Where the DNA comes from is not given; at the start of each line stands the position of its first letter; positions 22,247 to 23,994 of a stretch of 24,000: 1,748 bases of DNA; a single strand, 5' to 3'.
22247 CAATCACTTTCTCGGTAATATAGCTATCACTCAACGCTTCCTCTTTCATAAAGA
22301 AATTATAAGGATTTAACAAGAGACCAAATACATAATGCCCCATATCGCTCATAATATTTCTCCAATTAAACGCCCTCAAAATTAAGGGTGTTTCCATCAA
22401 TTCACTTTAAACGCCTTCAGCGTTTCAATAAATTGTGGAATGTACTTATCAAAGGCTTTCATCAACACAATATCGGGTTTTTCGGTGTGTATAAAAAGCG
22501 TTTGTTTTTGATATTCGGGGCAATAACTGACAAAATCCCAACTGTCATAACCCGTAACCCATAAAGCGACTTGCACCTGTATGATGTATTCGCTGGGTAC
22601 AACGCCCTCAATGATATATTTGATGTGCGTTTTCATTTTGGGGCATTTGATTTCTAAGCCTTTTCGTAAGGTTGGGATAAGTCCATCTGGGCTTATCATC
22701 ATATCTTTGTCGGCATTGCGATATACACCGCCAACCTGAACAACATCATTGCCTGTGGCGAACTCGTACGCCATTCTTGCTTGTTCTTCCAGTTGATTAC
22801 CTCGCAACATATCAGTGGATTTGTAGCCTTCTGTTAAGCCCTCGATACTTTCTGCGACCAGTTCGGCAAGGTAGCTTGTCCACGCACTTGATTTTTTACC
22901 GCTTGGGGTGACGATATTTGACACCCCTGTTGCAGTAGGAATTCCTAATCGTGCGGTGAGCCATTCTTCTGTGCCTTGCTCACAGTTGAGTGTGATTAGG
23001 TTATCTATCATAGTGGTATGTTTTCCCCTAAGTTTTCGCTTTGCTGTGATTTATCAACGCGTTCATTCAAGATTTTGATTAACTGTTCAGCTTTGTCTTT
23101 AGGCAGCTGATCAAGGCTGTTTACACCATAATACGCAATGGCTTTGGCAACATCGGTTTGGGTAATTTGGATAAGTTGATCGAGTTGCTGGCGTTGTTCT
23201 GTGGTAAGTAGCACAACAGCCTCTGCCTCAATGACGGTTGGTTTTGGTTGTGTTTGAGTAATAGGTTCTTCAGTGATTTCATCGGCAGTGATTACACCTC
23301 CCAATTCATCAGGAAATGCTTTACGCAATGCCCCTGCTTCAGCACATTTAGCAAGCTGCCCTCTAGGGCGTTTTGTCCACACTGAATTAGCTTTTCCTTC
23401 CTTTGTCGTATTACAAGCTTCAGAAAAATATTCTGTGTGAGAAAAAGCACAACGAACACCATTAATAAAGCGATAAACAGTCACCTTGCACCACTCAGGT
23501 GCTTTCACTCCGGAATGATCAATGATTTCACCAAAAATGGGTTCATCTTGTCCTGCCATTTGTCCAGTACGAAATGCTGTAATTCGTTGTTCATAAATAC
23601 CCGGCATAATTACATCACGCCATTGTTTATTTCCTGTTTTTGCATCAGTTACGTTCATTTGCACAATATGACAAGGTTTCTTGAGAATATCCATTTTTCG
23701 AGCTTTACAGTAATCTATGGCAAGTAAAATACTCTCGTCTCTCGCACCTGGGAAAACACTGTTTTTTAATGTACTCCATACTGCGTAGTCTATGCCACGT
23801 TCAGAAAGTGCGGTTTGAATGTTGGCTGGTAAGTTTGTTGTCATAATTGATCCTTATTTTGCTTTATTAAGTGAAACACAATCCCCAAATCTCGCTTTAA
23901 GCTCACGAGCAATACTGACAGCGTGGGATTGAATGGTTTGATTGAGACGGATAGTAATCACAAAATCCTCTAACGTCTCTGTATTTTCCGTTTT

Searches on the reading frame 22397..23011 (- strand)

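Call 93: search_protein_families(library=pfam, proteins=[window:22397-23011:-], max_evalue=0.001)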
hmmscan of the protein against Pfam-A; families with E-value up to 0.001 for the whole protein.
window:22397-23011:- (204 aa): 1 family
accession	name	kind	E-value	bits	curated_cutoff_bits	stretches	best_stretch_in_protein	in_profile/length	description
PF09588.16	YqaJ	-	1.6e-33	116.6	22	1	16-156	1-150/150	YqaJ-like viral recombinase domain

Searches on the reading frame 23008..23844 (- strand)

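Call 93: search_protein_families(library=pfam, proteins=[window:23008-23844:-], max_evalue=0.001)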
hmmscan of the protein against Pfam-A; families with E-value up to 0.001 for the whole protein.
window:23008-23844:- (278 aa): 1 family
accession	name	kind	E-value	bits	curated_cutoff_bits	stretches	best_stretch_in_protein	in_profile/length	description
PF03837.19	RecT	-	4.4e-23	82.3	24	1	21-193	6-190/198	RecT family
